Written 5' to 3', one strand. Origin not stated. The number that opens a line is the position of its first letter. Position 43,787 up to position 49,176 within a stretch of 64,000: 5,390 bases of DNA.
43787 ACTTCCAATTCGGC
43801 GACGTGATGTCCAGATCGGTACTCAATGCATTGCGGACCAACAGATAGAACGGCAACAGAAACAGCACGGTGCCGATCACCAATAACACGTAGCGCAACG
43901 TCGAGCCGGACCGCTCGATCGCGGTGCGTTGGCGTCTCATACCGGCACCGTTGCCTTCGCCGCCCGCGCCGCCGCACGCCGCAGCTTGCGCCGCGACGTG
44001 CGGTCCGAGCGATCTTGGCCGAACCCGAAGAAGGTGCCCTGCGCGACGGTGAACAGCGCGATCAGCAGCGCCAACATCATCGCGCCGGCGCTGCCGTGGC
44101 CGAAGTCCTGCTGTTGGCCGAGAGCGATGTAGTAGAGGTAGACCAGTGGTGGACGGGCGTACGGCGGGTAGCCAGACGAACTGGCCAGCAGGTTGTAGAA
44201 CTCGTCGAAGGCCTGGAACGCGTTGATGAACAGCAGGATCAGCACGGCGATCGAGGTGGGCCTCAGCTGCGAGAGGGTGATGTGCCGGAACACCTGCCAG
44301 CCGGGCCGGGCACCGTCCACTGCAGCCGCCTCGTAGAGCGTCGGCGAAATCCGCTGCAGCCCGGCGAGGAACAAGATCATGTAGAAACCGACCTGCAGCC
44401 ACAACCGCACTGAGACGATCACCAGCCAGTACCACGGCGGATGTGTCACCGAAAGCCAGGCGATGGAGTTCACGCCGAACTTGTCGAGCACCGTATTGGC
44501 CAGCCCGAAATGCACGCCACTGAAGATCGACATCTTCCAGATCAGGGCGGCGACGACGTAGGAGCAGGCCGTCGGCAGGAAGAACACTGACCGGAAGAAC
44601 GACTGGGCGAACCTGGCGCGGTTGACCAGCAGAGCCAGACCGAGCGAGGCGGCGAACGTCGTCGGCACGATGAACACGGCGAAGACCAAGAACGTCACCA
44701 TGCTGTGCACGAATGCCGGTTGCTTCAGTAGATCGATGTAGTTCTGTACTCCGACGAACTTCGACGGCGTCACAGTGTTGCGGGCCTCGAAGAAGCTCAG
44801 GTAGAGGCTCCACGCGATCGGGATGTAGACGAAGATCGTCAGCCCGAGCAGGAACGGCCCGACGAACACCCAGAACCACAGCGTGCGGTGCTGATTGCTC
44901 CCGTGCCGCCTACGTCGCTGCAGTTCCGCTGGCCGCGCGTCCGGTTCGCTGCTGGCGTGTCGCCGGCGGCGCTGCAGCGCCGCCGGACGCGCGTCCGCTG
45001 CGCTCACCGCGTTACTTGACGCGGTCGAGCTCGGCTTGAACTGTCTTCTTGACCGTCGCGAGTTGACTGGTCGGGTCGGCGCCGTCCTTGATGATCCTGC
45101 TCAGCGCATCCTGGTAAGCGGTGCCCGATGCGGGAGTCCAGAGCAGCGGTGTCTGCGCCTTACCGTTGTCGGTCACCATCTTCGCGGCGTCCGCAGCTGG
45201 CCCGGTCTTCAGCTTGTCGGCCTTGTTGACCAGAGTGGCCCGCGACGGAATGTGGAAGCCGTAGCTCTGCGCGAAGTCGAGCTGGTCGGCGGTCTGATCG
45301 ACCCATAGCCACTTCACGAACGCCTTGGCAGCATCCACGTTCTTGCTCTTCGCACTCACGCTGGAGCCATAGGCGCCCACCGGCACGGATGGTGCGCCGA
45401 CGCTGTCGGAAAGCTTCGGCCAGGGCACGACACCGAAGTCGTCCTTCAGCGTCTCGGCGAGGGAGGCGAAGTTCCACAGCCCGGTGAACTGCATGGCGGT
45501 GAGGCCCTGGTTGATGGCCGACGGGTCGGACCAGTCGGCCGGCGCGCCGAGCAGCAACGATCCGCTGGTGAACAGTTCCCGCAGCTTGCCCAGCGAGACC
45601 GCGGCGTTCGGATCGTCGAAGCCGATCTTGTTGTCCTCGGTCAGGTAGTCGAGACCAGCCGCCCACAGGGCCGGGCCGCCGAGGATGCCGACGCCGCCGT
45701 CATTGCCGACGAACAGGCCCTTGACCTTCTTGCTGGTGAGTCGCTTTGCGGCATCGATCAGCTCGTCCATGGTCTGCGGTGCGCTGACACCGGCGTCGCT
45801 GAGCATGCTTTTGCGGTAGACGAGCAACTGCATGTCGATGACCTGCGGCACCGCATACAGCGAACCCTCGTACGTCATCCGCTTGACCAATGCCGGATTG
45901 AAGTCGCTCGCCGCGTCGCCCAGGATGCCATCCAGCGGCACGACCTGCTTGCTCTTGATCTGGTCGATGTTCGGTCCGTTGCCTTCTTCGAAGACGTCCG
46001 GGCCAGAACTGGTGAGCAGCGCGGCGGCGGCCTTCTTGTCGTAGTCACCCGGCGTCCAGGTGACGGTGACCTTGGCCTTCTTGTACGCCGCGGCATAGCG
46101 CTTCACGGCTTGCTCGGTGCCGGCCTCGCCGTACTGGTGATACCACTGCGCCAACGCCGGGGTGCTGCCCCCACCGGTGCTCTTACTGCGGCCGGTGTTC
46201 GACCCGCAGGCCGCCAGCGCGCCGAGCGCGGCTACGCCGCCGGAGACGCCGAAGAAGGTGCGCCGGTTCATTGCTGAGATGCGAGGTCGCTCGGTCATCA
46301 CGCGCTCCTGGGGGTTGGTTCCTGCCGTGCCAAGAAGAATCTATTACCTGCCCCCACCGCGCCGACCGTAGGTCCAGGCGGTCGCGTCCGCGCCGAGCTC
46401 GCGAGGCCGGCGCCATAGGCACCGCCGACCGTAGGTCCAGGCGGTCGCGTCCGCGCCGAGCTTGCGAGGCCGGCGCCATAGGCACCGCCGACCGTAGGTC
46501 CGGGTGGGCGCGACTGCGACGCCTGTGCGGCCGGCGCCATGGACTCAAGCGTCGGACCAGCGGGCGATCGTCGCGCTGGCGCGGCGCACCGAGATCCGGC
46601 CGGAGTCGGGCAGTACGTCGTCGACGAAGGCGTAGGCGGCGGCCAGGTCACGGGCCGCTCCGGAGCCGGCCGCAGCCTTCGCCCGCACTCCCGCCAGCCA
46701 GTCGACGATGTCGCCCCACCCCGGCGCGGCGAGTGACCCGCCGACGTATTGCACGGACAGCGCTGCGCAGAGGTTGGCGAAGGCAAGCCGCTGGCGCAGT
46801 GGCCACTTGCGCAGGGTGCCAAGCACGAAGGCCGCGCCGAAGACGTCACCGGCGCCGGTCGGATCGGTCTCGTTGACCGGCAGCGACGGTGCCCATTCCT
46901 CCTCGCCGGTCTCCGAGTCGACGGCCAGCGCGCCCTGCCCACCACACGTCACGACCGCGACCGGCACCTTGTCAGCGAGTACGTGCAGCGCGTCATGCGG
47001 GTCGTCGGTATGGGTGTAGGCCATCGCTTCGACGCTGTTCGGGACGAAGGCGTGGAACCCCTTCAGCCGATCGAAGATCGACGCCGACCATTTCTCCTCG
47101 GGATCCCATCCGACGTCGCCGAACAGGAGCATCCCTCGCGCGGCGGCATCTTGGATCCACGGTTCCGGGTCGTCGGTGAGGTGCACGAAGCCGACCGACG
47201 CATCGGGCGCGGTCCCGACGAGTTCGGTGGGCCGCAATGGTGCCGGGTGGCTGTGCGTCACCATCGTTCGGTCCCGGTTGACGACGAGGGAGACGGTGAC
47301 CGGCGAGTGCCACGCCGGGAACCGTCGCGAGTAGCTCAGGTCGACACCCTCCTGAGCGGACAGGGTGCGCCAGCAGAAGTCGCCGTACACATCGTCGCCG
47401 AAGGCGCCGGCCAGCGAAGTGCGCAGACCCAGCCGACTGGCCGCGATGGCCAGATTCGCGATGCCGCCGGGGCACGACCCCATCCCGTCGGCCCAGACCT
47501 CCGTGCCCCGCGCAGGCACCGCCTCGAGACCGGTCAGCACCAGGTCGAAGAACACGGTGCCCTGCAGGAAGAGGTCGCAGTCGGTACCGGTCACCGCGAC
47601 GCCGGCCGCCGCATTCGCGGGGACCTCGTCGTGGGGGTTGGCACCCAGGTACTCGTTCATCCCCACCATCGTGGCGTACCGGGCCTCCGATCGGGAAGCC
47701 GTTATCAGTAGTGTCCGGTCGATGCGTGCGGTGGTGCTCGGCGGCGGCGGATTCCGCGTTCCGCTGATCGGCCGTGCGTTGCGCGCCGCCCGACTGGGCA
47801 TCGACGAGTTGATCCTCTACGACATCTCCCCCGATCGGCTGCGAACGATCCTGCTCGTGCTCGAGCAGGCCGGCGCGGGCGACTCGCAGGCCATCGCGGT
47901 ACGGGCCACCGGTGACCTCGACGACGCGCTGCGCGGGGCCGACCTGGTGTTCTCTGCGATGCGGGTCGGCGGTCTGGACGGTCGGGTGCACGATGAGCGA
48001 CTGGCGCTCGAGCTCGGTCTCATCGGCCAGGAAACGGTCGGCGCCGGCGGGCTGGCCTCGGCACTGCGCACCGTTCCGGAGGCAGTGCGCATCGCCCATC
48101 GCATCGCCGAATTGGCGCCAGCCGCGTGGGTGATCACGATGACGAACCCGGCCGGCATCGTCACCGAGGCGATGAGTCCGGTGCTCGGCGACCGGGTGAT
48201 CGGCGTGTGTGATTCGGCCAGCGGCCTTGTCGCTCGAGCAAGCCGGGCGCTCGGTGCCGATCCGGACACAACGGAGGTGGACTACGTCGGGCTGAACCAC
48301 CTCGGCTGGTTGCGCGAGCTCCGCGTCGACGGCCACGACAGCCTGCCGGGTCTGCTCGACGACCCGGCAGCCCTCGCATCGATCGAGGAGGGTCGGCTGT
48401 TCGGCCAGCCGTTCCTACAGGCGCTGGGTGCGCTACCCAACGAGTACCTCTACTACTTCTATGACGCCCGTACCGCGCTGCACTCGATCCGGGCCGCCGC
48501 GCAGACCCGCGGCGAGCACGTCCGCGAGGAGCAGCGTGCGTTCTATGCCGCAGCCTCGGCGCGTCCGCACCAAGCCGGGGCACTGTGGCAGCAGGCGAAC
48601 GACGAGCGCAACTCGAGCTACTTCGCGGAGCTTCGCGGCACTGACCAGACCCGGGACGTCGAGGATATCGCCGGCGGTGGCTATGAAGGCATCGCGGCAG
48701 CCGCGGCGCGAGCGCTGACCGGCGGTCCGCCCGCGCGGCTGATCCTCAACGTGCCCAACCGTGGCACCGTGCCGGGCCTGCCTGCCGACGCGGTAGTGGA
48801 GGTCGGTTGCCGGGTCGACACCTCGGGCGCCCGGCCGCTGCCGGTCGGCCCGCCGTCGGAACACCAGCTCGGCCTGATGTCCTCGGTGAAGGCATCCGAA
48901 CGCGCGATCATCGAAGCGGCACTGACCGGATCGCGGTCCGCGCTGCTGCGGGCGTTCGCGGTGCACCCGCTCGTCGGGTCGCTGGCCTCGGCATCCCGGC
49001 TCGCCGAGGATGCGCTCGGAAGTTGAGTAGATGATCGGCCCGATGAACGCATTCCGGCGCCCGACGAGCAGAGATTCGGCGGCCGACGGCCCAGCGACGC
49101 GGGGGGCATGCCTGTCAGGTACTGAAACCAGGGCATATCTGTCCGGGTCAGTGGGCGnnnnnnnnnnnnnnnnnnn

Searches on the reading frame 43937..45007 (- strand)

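Call 88: search_protein_families(library=padloc, proteins=[window:43937-45007:-], max_evalue=0.00001)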
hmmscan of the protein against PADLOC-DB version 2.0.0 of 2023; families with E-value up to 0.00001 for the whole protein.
window:43937-45007:- (356 aa): 0 families

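Call 89: search_protein_families(library=pfam, proteins=[window:43937-45007:-], max_evalue=0.0001)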
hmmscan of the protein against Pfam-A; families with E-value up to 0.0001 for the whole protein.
window:43937-45007:- (356 aa): 1 family
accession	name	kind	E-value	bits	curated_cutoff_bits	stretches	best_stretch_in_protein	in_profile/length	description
PF00528.27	BPD_transp_1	-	2.8e-08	34.1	26.4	1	123-320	5-172/184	Binding-protein-dependent transport system inner membrane component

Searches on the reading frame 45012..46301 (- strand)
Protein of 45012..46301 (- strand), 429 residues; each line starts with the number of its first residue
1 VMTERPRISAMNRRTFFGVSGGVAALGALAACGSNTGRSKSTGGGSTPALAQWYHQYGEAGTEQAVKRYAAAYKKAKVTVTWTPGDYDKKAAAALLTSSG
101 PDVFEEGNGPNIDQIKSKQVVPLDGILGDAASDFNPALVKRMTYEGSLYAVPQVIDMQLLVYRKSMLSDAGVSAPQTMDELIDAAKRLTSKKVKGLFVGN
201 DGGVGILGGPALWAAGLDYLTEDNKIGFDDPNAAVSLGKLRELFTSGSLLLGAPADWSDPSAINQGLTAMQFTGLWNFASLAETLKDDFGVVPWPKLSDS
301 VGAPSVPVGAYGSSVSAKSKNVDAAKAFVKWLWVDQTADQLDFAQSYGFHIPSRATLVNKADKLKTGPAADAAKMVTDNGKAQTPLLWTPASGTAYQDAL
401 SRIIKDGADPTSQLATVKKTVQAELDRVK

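Call 88: search_protein_families(library=padloc, proteins=[window:45012-46301:-], max_evalue=0.00001)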
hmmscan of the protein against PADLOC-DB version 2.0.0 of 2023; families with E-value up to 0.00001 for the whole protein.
window:45012-46301:- (429 aa): 0 families

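Call 89: search_protein_families(library=pfam, proteins=[window:45012-46301:-], max_evalue=0.0001)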
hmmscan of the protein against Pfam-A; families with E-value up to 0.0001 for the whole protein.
window:45012-46301:- (429 aa): 1 family
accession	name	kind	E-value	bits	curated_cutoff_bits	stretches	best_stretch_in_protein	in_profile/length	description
PF01547.30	SBP_bac_1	-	1.2e-30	108.1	26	1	63-332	5-300/307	Bacterial extracellular solute-binding protein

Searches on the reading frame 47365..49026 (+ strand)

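Call 87: search_protein_families(library=padloc, proteins=[window:47365-49026:+], max_evalue=0.00001)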
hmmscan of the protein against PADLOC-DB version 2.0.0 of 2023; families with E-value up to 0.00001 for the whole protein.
window:47365-49026:+ (553 aa): 0 families

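Call 89: search_protein_families(library=pfam, proteins=[window:47365-49026:+], max_evalue=0.0001)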
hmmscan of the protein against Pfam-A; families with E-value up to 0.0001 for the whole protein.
window:47365-49026:+ (553 aa): 2 families
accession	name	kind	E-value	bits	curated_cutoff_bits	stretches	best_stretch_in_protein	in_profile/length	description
PF11975.13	Glyco_hydro_4C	-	1.2e-45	156.6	24.1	1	307-537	1-211/211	Family 4 glycosyl hydrolase C-terminal domain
PF02056.22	Glyco_hydro_4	-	1.2e-35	123.2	23.2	1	125-295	5-180/183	Family 4 glycosyl hydrolase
